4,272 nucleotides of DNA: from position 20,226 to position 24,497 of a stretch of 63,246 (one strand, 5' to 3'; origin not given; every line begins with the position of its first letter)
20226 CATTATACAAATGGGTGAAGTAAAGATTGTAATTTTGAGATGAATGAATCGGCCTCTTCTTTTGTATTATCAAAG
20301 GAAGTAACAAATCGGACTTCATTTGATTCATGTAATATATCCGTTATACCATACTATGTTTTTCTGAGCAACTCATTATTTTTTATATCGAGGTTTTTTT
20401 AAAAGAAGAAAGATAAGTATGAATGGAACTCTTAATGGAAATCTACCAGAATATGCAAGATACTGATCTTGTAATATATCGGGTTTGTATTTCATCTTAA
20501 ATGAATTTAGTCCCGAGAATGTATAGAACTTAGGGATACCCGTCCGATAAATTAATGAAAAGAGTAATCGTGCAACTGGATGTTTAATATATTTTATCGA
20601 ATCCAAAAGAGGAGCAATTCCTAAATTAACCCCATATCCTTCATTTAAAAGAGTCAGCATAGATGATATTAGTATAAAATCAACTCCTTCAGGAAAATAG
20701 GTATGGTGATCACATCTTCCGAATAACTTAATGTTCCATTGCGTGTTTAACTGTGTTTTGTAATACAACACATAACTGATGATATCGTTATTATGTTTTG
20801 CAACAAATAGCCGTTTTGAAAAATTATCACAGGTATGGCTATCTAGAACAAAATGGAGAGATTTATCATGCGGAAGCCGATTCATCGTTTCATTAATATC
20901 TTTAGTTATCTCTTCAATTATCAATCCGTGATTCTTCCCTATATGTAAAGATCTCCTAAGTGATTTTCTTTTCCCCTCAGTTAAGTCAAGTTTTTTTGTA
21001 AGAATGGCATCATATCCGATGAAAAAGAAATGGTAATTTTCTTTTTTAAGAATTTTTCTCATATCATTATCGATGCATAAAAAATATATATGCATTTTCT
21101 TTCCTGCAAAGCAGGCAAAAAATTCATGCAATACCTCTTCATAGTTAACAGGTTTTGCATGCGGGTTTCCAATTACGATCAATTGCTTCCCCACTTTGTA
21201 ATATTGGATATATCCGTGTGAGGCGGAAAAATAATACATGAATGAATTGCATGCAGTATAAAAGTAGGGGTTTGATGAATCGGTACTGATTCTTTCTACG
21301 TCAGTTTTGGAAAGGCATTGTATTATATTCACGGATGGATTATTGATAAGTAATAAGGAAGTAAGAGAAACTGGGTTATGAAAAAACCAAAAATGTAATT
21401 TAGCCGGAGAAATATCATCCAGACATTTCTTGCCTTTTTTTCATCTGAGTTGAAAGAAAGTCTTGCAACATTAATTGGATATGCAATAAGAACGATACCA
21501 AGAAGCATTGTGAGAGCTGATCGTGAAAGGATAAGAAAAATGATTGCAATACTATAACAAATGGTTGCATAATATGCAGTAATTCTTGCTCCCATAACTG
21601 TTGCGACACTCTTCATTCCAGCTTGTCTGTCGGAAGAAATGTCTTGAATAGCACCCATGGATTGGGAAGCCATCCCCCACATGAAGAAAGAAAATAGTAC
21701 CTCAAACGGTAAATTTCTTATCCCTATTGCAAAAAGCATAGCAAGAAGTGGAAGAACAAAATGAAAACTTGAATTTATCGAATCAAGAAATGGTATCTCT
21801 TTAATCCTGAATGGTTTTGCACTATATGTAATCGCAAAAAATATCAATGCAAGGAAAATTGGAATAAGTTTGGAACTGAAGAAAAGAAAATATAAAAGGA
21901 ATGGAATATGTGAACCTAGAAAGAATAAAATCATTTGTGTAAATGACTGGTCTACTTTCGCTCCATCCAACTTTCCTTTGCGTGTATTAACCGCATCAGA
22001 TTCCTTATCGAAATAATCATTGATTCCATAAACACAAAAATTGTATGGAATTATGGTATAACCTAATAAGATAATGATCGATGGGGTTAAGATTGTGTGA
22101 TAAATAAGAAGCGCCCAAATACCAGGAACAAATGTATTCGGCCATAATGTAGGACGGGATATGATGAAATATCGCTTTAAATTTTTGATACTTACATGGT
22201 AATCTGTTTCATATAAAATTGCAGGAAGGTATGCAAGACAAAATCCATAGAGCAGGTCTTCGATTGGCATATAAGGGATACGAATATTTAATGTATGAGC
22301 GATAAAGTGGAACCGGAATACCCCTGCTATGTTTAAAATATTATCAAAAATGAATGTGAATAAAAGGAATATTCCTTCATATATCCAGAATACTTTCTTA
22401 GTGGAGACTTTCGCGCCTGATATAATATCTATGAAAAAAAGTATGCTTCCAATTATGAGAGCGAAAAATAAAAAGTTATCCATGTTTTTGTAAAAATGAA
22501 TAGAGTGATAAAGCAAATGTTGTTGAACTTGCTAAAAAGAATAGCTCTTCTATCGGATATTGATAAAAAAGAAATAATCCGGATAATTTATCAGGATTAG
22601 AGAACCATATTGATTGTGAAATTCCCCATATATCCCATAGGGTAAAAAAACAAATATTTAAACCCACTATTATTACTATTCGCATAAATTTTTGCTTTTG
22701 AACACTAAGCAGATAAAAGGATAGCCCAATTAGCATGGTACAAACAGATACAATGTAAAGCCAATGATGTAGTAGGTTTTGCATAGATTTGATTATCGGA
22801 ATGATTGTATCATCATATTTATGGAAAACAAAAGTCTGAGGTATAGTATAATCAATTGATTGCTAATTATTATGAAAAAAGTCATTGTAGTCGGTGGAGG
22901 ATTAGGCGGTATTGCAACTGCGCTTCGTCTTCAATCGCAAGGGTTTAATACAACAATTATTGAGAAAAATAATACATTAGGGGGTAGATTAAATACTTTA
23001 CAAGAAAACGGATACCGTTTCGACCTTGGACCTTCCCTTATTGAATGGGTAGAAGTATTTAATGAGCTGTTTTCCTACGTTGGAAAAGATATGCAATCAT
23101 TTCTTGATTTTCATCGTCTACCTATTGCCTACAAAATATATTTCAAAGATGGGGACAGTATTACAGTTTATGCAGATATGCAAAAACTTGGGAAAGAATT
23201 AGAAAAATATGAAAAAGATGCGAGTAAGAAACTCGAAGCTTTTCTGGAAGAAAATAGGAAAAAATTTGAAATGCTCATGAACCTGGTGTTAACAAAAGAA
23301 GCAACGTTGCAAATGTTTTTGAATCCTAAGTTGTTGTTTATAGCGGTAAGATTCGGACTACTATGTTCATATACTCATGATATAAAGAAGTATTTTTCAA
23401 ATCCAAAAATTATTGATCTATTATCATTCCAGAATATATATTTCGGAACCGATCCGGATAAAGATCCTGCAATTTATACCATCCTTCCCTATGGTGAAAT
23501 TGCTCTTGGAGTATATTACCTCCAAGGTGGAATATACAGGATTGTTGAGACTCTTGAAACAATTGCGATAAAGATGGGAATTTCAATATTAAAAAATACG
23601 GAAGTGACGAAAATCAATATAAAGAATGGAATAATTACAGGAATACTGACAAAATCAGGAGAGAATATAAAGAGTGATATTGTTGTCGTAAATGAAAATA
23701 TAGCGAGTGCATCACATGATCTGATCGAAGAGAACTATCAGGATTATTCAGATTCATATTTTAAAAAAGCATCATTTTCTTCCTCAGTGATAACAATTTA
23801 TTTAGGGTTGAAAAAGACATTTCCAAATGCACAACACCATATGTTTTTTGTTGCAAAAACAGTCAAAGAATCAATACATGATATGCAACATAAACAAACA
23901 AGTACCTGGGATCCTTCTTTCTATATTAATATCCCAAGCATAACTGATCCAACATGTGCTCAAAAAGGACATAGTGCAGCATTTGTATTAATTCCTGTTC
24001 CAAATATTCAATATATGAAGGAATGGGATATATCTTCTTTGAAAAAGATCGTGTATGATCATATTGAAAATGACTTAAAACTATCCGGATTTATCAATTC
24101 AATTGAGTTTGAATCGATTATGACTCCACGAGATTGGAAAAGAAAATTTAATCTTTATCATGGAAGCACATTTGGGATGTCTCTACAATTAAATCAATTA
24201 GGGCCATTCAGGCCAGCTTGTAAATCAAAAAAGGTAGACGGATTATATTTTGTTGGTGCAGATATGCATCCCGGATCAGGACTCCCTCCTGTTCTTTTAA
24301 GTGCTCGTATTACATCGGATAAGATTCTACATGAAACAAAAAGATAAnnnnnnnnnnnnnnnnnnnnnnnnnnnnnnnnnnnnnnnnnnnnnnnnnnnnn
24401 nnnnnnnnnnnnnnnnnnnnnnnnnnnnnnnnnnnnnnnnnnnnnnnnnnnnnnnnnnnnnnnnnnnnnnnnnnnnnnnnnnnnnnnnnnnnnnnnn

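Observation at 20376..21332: Stand-alone MprF-C-terminal-like transferase translationally coupled to the carotenoid elongase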

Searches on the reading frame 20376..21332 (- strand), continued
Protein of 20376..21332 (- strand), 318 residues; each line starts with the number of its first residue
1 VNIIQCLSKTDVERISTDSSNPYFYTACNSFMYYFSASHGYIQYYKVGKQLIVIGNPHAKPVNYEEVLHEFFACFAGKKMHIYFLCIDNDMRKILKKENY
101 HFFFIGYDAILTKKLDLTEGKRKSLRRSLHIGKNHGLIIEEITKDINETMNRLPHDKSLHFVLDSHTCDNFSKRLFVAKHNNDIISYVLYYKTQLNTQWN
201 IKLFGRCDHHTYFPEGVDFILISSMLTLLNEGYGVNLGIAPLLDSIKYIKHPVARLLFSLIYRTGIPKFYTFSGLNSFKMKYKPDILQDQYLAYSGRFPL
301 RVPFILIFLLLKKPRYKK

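Call 66: find_encoding_contigs(protein=P0073, flank=8000, max_places=3)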
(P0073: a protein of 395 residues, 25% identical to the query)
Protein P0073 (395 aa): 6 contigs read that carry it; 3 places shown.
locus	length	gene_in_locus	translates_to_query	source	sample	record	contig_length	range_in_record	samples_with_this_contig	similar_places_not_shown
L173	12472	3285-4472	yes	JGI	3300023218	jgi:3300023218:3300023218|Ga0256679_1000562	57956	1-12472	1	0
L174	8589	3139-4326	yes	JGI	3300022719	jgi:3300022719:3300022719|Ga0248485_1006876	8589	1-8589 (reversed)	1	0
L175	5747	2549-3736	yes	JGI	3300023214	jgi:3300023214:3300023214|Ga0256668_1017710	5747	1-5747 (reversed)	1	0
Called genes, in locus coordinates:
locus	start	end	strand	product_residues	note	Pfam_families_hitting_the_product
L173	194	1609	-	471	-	PF26745:SPM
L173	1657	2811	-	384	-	PF02746:MR_MLE_N, PF13378:MR_MLE_C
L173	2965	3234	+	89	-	-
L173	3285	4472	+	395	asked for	PF09924:LPG_synthase_C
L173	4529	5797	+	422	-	PF16257:UxaE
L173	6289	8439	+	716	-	PF07583:PSCyt2, PF07587:PSD1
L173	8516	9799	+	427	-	PF07394:DUF1501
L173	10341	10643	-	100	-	PF00076:RRM_1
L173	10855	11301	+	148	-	PF01841:Transglut_core (weak)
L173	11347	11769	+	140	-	PF24463:DUF7577 (weak)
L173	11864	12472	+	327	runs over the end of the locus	PF01636:APH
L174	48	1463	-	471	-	PF26745:SPM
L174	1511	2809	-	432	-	PF02746:MR_MLE_N, PF13378:MR_MLE_C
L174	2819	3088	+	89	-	-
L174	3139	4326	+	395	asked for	PF09924:LPG_synthase_C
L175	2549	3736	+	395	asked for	PF09924:LPG_synthase_C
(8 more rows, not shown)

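Call 70: find_encoding_contigs(protein=P0207, flank=10000, max_places=1)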
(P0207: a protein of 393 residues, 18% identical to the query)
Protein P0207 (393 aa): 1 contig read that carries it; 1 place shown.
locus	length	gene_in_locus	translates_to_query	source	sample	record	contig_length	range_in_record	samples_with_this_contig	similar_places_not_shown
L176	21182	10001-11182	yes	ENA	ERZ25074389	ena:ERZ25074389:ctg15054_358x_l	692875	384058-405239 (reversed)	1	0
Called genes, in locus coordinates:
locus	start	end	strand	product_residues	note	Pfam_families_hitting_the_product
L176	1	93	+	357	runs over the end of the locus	-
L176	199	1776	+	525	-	PF00749:tRNA-synt_1c, PF19269:Anticodon_2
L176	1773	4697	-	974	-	PF03958:Secretin_N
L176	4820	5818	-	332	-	PF00180:Iso_dh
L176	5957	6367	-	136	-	-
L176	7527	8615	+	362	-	-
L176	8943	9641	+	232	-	PF00230:MIP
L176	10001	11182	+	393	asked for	PF09924:LPG_synthase_C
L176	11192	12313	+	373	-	PF00685:Sulfotransfer_1, PF13469:Sulfotransfer_3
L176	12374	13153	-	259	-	PF01988:VIT1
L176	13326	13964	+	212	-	-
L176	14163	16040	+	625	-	PF00211:Guanylate_cyc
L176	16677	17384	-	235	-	-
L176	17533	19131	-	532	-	PF12708:Pect-lyase_RHGA_epim (weak), PF00295:Glyco_hydro_28, PF13229:Beta_helix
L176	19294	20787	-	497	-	-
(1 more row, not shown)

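Call 71: find_encoding_contigs(protein=P0063, flank=10000, max_places=2)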
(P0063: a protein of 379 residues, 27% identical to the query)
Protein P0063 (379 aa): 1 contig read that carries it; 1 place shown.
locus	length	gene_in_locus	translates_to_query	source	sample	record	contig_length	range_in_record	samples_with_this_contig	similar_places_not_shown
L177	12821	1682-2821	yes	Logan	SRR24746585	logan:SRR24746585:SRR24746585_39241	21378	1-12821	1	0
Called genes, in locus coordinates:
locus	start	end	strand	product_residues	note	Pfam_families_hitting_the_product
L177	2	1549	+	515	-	?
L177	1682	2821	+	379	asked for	PF09924:LPG_synthase_C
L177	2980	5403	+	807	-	PF00395:SLH, PF00754:F5_F8_type_C, PF16147:DUF4855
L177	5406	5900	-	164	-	PF26347:YtrI_C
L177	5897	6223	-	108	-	PF14034:Spore_YtrH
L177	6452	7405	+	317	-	-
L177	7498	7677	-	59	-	-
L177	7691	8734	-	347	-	PF01547:SBP_bac_1, PF13416:SBP_bac_8, PF13531:SBP_bac_11, PF13343:SBP_bac_6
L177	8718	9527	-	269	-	PF00528:BPD_transp_1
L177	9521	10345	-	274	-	PF00528:BPD_transp_1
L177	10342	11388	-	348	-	PF00005:ABC_tran, PF08402:TOBE_2 (weak)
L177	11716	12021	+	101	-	PF19991:HMA_2 (weak)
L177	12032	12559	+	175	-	PF19991:HMA_2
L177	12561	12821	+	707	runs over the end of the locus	PF00122:E1-E2_ATPase, PF00702:Hydrolase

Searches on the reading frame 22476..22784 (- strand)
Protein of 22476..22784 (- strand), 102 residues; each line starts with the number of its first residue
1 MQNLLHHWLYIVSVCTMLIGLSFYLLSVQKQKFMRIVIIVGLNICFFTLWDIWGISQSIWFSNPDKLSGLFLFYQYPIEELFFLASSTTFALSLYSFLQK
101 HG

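Call 5: search_protein_families(library=pfam, proteins=[window:22476-22784:-], max_evalue=0.01)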
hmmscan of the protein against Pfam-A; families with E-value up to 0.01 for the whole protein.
window:22476-22784:- (102 aa): 1 family
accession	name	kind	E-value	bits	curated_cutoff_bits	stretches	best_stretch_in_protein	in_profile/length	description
PF18916.5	Lycopene_cyc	-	1.3e-05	26.1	27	1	11-98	3-92/92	Lycopene cyclase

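Call 6: search_protein_families(library=ncbifam, proteins=[window:22476-22784:-], max_evalue=0.01)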
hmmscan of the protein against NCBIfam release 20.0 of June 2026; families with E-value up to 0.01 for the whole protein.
window:22476-22784:- (102 aa): 1 family
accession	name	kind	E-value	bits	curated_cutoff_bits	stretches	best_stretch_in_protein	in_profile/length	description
TIGR03462.1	CarR_dom_SF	subfamily_domain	2.1e-11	44.2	39.4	1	11-91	4-85/89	lycopene cyclase domain-containing protein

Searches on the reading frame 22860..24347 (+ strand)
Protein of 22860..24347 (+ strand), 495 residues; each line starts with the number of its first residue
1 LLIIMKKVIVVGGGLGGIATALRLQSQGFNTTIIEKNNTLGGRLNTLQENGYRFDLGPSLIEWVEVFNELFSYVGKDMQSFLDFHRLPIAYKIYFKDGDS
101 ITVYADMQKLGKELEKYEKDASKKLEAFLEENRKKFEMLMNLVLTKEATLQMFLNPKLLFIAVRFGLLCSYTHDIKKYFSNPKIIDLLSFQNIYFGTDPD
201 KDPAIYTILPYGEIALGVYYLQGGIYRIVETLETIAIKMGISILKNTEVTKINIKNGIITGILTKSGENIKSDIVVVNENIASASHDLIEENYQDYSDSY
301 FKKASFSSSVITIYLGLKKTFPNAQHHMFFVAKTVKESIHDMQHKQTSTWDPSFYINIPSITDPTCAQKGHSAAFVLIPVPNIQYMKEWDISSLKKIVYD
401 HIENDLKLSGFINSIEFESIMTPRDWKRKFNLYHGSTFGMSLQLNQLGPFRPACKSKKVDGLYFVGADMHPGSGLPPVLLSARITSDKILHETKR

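Call 5: search_protein_families(library=pfam, proteins=[window:22860-24347:+], max_evalue=0.01)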
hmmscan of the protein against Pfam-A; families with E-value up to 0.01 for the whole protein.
window:22860-24347:+ (495 aa): 12 families
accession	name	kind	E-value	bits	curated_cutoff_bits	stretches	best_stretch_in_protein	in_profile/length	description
PF01593.30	Amino_oxidase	-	5.1e-28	99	19.8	1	15-490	1-443/443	Flavin containing amine oxidoreductase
PF13450.12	NAD_binding_8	-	8.2e-14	52.1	21.9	1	10-71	1-62/68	NAD(P)-binding Rossmann-like domain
PF01266.30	DAO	-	5e-11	43.1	27.9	1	7-41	1-35/353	FAD dependent oxidoreductase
PF07992.20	Pyr_redox_2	-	2.9e-08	33.9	26.1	1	6-41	1-37/291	Pyridine nucleotide-disulphide oxidoreductase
PF00890.30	FAD_binding_2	-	1.5e-07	31.4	20.4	1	8-43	2-37/414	FAD binding domain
PF12831.13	FAD_oxidored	-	7.2e-07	29.3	27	1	8-44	2-38/416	FAD dependent oxidoreductase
PF03486.20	HI0933_like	-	3.3e-05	23.9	50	1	7-44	2-39/244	HI0933-like protein Rossmann domain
PF01134.28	GIDA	-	4.5e-05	23.1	22.1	1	7-38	1-33/391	Glucose inhibited division protein A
PF01494.25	FAD_binding_3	-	0.00048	19.9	22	1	7-39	3-35/349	FAD binding domain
PF13738.12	Pyr_redox_3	-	0.0008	19.2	30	1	9-38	1-31/305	Pyridine nucleotide-disulphide oxidoreductase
PF00070.33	Pyr_redox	-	0.0032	18.4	22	0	7-41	1-35/82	Pyridine nucleotide-disulphide oxidoreductase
PF06100.17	MCRA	-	0.0084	15.5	23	0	6-75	2-77/495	MCRA family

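Call 6: search_protein_families(library=ncbifam, proteins=[window:22860-24347:+], max_evalue=0.01)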
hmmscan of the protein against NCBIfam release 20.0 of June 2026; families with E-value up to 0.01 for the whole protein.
window:22860-24347:+ (495 aa): 79 families (the best 25 are shown)
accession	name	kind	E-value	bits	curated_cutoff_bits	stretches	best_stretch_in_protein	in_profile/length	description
NF058655.1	CrtID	equivalog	7.2e-116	387.8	640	1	8-485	1-477/478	bifunctional phytoene desaturase/3,4-desaturase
TIGR02734.1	crtI_fam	subfamily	2e-113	379.8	238.1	1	8-494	1-493/504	phytoene desaturase family protein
NF042421.1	hydcarot_desat_CrtD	equivalog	6.5e-83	278.8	500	1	5-490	1-484/487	1-hydroxycarotenoid 3,4-desaturase CrtD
NF045637.1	carotdesatCrtDProt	equivalog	9.9e-61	205.7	580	1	8-491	1-484/485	1-hydroxycarotenoid 3,4-desaturase CrtD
TIGR02730.1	carot_isom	equivalog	2.1e-28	99.5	586.9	1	8-486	3-485/493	carotenoid isomerase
TIGR02733.1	desat_CrtD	equivalog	5.4e-23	81.4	549.7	1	6-490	2-489/492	C-3',4' desaturase CrtD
NF005560.0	PRK07233.1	equivalog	3.2e-13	49.3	252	2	7-54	2-49/435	hypothetical protein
NF008845.0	PRK11883.1-5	equivalog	3.9e-12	45.2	560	1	5-60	4-66/468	protoporphyrinogen oxidase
TIGR03467.1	HpnE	equivalog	6.3e-12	45.5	283.05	1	8-58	1-53/430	hydroxysqualene dehydroxylase HpnE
NF045689.1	BCarotKetCrtO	equivalog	2.6e-11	42.8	1000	1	8-474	6-522/563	beta-carotene ketolase CrtO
TIGR00562.1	proto_IX_ox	equivalog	9.1e-11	41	97.85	1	5-61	2-60/470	protoporphyrinogen oxidase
NF005548.0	PRK07208.1-4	equivalog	3.3e-10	39.2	389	1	5-59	3-57/488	hypothetical protein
NF040770.1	hetero_SS_HdrA2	exception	4.1e-08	31.8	1100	1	4-49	138-183/777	CoB-CoM heterodisulfide reductase HdrA2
NF041087.1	bile_acid_BaiCD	equivalog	7.7e-08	30.9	825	1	5-46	380-421/642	bile acid Fe-S flavoenzyme BaiCD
NF005547.0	PRK07208.1-3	equivalog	1.6e-07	30.4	380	1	6-57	5-56/465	hypothetical protein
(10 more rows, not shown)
